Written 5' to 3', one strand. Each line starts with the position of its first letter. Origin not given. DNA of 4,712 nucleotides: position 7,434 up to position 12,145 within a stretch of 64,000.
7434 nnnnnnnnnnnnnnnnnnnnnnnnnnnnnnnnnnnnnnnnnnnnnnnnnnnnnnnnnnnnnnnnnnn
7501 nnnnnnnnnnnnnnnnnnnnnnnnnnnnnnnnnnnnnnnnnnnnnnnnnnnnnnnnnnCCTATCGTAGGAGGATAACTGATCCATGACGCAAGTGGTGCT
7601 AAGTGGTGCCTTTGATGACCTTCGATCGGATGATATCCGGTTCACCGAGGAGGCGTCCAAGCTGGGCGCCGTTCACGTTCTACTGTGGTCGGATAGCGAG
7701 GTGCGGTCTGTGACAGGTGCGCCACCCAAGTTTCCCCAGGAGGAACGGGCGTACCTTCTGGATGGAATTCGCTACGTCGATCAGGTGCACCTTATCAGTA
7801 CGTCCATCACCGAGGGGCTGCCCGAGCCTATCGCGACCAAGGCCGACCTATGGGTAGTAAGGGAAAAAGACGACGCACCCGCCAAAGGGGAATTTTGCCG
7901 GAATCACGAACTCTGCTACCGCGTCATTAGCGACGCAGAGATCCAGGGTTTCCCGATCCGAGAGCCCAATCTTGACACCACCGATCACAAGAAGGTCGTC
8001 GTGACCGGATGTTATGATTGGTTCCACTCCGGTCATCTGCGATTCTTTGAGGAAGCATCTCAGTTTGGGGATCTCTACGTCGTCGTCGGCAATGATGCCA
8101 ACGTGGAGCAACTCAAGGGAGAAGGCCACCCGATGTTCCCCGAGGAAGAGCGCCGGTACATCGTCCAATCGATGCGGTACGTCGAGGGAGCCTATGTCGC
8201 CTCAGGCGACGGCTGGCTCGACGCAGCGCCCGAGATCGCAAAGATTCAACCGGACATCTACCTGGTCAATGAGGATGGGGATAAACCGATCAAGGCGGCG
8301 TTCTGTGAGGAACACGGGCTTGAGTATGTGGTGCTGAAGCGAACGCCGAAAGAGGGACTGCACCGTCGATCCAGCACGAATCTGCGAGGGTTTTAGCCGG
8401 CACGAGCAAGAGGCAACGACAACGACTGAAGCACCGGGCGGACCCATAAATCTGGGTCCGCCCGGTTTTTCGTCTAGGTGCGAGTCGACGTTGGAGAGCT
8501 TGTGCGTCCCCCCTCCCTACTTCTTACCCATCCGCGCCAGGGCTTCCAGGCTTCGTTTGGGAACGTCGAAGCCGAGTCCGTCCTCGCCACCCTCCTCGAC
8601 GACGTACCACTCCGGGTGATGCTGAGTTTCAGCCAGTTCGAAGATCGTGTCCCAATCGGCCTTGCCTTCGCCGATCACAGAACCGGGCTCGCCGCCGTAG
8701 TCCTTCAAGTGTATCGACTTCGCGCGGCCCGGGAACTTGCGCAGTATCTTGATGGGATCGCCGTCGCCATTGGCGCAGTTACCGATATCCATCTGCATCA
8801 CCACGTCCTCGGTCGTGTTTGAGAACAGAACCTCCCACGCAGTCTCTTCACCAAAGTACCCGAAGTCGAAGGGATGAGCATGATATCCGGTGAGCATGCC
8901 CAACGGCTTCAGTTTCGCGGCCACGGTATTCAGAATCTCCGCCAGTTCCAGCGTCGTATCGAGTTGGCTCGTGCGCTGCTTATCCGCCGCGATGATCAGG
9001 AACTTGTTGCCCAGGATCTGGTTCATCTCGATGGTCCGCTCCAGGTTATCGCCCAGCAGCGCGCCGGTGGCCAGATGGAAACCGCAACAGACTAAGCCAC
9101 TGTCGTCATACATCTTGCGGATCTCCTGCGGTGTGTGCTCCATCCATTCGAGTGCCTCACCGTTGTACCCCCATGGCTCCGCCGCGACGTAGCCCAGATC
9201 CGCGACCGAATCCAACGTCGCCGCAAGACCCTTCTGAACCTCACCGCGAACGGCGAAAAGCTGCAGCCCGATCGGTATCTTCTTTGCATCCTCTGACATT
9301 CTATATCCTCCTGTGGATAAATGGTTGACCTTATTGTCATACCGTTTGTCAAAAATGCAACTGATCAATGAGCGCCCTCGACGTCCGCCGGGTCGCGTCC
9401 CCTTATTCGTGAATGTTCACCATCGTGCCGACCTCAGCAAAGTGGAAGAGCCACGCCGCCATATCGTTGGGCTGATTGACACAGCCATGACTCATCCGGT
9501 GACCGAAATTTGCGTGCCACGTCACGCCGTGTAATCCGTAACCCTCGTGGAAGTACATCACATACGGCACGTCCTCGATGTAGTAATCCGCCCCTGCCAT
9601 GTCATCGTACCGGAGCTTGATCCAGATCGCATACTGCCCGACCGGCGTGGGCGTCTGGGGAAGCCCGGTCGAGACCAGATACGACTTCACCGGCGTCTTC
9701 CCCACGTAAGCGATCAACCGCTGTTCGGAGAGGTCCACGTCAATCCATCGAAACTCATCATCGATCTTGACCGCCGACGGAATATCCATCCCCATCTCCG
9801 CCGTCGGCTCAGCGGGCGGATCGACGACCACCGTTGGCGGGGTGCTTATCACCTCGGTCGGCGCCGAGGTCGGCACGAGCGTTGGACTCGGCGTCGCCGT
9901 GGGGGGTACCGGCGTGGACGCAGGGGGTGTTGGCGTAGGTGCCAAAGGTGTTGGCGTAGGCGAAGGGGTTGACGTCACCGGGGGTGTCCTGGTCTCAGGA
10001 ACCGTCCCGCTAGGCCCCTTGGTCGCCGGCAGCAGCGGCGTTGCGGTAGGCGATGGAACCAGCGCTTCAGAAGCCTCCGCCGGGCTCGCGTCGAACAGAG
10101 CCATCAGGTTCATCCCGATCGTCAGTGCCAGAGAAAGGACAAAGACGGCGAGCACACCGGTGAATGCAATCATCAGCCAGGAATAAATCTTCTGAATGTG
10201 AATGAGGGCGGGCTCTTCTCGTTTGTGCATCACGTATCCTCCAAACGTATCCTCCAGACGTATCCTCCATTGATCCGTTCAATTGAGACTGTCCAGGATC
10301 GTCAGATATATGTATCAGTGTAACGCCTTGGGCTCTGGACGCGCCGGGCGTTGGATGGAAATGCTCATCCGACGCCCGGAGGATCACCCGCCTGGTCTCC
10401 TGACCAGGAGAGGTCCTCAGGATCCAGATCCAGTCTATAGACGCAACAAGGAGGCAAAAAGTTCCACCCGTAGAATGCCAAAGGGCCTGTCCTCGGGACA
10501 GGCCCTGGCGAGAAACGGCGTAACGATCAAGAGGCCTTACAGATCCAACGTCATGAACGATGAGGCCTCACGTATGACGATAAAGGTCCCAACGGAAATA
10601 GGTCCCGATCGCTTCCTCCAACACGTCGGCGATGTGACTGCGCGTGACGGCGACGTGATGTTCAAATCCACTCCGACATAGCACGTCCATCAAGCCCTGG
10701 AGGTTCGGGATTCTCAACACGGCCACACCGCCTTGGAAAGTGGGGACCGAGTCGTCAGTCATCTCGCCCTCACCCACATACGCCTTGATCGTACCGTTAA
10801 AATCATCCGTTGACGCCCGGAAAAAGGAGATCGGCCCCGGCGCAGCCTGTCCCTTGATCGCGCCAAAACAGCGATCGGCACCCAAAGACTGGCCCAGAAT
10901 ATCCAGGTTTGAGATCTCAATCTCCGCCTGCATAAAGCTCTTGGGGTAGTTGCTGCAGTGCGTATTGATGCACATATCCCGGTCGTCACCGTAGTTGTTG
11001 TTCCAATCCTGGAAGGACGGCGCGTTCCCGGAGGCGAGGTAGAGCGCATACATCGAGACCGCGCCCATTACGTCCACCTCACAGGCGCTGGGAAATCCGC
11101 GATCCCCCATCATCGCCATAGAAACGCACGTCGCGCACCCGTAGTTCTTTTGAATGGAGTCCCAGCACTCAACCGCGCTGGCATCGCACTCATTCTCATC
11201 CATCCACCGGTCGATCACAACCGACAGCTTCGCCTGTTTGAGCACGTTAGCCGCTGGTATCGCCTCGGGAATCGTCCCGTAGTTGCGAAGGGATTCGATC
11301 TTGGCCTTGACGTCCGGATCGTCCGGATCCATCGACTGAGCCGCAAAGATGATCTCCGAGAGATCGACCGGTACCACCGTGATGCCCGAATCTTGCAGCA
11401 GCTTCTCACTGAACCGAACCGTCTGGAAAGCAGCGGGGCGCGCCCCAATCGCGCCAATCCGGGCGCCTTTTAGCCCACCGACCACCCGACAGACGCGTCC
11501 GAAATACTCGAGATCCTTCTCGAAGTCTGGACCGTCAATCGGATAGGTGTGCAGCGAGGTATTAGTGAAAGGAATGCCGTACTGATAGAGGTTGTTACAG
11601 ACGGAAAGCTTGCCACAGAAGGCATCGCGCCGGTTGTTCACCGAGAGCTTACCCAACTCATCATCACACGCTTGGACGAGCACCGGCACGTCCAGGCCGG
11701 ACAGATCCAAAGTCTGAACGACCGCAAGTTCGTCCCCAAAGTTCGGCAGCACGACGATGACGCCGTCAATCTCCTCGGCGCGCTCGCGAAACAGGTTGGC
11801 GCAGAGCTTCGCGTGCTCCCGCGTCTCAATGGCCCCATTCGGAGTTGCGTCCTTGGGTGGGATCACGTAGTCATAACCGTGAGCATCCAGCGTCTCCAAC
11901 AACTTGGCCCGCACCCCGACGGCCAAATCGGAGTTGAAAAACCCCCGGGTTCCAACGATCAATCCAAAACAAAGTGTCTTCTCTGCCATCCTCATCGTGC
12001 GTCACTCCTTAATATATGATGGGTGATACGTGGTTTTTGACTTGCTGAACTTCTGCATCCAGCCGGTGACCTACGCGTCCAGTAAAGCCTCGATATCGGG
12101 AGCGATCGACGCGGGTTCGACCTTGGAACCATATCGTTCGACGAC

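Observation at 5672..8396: Compact three-gene nucleotide-sugar module: GME-type 3,5-epimerase, small GHMP-like kinase and tandem HIGH-motif nucleotidyltransferase, downstream of a LacI regulator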

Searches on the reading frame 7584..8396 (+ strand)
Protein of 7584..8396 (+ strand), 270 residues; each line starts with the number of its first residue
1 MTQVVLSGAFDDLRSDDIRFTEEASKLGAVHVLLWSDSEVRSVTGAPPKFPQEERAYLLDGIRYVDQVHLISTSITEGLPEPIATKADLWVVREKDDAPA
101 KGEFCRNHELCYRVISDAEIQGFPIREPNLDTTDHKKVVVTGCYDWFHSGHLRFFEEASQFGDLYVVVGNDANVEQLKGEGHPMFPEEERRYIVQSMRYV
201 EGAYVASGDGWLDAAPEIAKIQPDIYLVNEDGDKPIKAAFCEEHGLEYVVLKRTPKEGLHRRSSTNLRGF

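Call 3: search_protein_families(library=pfam, proteins=[window:7584-8396:+], max_evalue=0.01)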
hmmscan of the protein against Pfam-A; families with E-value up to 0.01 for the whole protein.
window:7584-8396:+ (270 aa): 1 family
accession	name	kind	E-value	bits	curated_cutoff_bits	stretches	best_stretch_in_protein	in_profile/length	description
PF01467.32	CTP_transf_like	-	6.1e-15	56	21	1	140-244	2-102/133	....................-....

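Call 4: search_protein_families(library=ncbifam, proteins=[window:7584-8396:+], max_evalue=0.01)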
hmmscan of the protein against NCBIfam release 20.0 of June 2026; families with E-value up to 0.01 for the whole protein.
window:7584-8396:+ (270 aa): 6 families
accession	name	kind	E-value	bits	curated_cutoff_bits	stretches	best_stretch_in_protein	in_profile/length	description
TIGR02199.1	rfaE_dom_II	equivalog_domain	4.3e-22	78.5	181.5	2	134-230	9-104/144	D-glycero-beta-D-manno-heptose 1-phosphate adenylyltransferase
TIGR00125.1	cyt_tran_rel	domain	1.9e-18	66.4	27.7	1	138-200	2-62/65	adenylyltransferase/cytidyltransferase family protein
TIGR01518.1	g3p_cytidyltrns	equivalog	1.2e-15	57.7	165.4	2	138-254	1-113/125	glycerol-3-phosphate cytidylyltransferase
NF008454.0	PRK11316.1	equivalog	5.8e-15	54.8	521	1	136-226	340-429/475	bifunctional D-glycero-beta-D-manno-heptose-7-phosphate kinase/D-glycero-beta-D-manno-heptose 1-phosphate adenylyltransferase HldE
NF001985.0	PRK00777.1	subfamily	1.1e-09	38.5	104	1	135-192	4-60/157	pantetheine-phosphate adenylyltransferase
NF041124.1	CoaD_Thcocales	equivalog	0.0024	17.8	290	0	134-172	3-42/156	phosphopantetheine adenylyltransferase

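Call 7: search_solved_structures(query=window:7584-8396:+, max_evalue=0.1, show_alignments=2)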
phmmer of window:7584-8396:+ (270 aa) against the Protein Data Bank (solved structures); distinct sequences matched with E-value up to 0.1: 12.
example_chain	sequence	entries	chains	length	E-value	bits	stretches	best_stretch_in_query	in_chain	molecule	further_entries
3elb_A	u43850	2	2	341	3.3e-15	59.3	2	138-203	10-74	Ethanolamine-phosphate cytidylyltransferase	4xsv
2b7l_A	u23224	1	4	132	3.6e-09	39.4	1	136-254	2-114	glycerol-3-phosphate cytidylyltransferase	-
1coz_A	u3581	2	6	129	4.5e-08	35.9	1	136-253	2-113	PROTEIN (GLYCEROL-3-PHOSPHATE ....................) | glycerol-3-phosphate cytidylyltransferase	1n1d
3glv_A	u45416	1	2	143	6.5e-07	32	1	137-231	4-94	Lipopolysaccharide core biosynthesis protein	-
5x9q_A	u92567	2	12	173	0.00025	23.6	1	138-231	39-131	Putative cytidylyltransferase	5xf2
3hl4_A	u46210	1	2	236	0.00029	23.3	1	137-203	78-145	Choline-phosphate cytidylyltransferase A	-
4mvc_A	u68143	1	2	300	0.00046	22.7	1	137-203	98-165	Choline-phosphate cytidylyltransferase A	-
4mvd_B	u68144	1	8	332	0.00054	22.5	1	137-203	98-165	Choline-phosphate cytidylyltransferase A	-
5x3d_A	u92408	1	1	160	0.0007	22.1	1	139-233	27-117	Phosphoenolpyruvate phosphomutase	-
9hsg_A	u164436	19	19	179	0.0094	18.4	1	136-218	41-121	choline-phosphate cytidylyltransferase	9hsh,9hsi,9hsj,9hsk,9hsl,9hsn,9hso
9hsm_A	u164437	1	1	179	0.0094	18.4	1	136-218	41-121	choline-phosphate cytidylyltransferase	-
4zcp_A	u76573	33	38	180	0.0095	18.4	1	136-218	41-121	Cholinephosphate cytidylyltransferase | Choline-phosphate cytidylyltransferase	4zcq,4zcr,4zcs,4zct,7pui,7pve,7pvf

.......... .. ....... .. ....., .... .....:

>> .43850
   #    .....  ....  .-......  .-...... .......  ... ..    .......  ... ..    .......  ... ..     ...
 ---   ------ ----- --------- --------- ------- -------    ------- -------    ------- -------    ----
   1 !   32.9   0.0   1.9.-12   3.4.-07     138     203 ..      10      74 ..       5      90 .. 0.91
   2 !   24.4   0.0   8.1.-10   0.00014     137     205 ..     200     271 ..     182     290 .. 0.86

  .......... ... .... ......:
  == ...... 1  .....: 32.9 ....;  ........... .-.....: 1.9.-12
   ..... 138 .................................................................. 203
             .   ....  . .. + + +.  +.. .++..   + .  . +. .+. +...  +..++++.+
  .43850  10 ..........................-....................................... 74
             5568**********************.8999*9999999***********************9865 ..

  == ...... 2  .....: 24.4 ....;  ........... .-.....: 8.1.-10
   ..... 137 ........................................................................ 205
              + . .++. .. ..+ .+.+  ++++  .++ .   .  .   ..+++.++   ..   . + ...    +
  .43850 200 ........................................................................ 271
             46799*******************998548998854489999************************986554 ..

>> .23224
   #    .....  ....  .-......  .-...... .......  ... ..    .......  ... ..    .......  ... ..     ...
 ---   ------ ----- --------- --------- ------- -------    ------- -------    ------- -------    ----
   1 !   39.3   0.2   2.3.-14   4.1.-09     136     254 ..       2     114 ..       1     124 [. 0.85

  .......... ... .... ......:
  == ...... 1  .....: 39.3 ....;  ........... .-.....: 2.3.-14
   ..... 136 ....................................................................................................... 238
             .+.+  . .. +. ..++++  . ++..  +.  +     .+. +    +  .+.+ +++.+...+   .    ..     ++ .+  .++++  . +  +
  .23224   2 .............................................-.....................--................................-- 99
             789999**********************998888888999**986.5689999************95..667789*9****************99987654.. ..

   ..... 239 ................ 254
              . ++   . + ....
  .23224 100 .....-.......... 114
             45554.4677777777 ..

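Call 53: find_homologous_proteins(query=window:7584-8396:+, max_evalue=0.001)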
Query window:7584-8396:+ (270 aa): 5066 proteins with E <= 0.001 among 5601 candidates; the best 120 are listed.
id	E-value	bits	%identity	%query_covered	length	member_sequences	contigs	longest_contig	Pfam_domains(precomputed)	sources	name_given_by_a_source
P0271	1.3e-176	603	97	100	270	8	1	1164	PF01467.33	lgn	-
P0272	2.3e-141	488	77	100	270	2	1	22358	PF01467.33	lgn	-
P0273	2.7e-138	478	76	99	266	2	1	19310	PF01467.33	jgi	-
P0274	6.5e-138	477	75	99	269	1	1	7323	PF01467.33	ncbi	-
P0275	1.1e-137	476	76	100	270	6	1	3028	PF01467.33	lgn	-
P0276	1.9e-136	472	75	100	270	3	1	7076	PF01467.33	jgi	jgi:cytidyltransferase-like protein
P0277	8.7e-136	470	76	100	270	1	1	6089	PF01467.33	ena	-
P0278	3.0e-108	379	60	100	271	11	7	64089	PF01467.33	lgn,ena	-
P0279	1.8e-107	377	59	100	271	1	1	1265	PF01467.33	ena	-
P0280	1.1e-106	374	62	100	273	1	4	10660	PF01467.33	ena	-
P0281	1.8e-106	373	59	100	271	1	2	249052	PF01467.33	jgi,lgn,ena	jgi:cytidyltransferase-like protein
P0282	2.3e-106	373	61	100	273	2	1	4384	PF01467.33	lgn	-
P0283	5.0e-106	372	61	100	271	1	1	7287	PF01467.33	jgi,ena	-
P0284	5.0e-106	372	60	100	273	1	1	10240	PF01467.33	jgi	jgi:cytidyltransferase-like protein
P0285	6.0e-106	372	59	100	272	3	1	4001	PF01467.33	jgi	jgi:cytidyltransferase-like protein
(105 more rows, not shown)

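Call 58: predict_structure(alignment_id=A2)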
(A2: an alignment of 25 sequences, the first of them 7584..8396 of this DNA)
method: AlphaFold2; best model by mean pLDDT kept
length: 270 residues; sequences in the alignment: 25
mean_pLDDT: 89.4   pTM: 0.88
mean pLDDT of the five models: 89.4, 89.3, 89.0, 87.7, 87.6
residues with pLDDT >= 90: 173; 70-90: 77; 50-70: 14; < 50: 6
segments of 3 or more residues with pLDDT < 50: 265-270
pLDDT, mean of each block of 10 residues (from residue 1): 95 92 98 96 92 93 97 88 91 95 95 97 89 87 86 93 95 87 91 97 88 82 93 87 92 72 47
secondary structure, 60 per line:
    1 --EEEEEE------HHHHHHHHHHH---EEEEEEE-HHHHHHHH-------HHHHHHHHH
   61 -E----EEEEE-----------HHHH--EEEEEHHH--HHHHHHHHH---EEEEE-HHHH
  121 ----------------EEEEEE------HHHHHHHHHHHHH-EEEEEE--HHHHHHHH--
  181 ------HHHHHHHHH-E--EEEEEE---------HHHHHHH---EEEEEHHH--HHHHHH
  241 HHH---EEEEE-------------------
elements in order: E3-8 H15-25 E29-35 H37-44 H52-60 E67-71 H83-86 E89-93 H99-107 E111-115 H117-120 E137-142 H149-161 E163-168 H171-178 H187-195 E200-205 H215-221 E225-229 H235-243 E247-251

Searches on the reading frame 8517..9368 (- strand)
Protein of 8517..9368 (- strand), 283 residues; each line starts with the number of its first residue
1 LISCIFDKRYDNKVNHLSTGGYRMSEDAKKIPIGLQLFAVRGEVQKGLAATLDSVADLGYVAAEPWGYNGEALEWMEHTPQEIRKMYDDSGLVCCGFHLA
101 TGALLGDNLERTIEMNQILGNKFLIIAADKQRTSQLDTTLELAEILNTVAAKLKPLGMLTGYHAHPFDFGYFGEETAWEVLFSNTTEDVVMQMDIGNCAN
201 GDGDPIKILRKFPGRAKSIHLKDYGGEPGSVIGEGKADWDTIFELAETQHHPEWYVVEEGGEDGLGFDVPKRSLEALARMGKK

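Call 3: search_protein_families(library=pfam, proteins=[window:8517-9368:-], max_evalue=0.01)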
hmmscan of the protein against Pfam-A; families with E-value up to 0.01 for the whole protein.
window:8517-9368:- (283 aa): 1 family
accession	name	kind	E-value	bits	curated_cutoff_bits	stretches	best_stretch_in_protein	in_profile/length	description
PF01261.30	AP_endonuc_2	-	2.1e-14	54.2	31.1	1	53-263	2-233/249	Xylose isomerase-like TIM barrel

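Call 4: search_protein_families(library=ncbifam, proteins=[window:8517-9368:-], max_evalue=0.01)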
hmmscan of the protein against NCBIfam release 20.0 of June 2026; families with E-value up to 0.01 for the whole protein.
window:8517-9368:- (283 aa): 1 family
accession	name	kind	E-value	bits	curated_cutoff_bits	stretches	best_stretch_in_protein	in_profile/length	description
TIGR04379.1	myo_inos_iolE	equivalog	3.5e-10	39.9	290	1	138-223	127-211/290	myo-inosose-2 dehydratase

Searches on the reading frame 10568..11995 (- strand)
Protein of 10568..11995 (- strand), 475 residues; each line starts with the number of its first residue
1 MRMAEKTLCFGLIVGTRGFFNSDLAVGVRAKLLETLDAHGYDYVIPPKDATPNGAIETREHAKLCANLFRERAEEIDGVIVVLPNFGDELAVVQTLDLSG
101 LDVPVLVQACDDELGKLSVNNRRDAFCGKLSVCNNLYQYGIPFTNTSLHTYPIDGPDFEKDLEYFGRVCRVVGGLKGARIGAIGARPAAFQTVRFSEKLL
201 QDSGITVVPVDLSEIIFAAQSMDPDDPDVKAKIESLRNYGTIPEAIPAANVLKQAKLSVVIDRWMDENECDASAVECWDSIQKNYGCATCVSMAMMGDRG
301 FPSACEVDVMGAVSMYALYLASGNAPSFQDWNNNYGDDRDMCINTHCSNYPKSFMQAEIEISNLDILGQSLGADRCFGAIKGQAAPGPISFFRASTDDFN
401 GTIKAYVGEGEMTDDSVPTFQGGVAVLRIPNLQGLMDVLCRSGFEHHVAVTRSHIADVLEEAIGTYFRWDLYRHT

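Call 3: search_protein_families(library=pfam, proteins=[window:10568-11995:-], max_evalue=0.01)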
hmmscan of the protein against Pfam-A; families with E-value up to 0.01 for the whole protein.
window:10568-11995:- (475 aa): 1 family
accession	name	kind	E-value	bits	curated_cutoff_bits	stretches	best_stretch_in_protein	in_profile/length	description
PF02952.23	Fucose_iso_C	-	9.3e-25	87.4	29.3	1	345-471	2-139/143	L-fucose isomerase, C-terminal domain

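Call 4: search_protein_families(library=ncbifam, proteins=[window:10568-11995:-], max_evalue=0.01)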
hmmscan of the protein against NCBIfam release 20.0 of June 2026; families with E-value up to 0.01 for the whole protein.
window:10568-11995:- (475 aa): 1 family
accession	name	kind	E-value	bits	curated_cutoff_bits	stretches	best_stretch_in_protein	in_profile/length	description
NF048012.1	SlpQosIsomSftI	equivalog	1.6e-22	79.8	700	1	72-461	58-431/443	sulfoquinovose isomerase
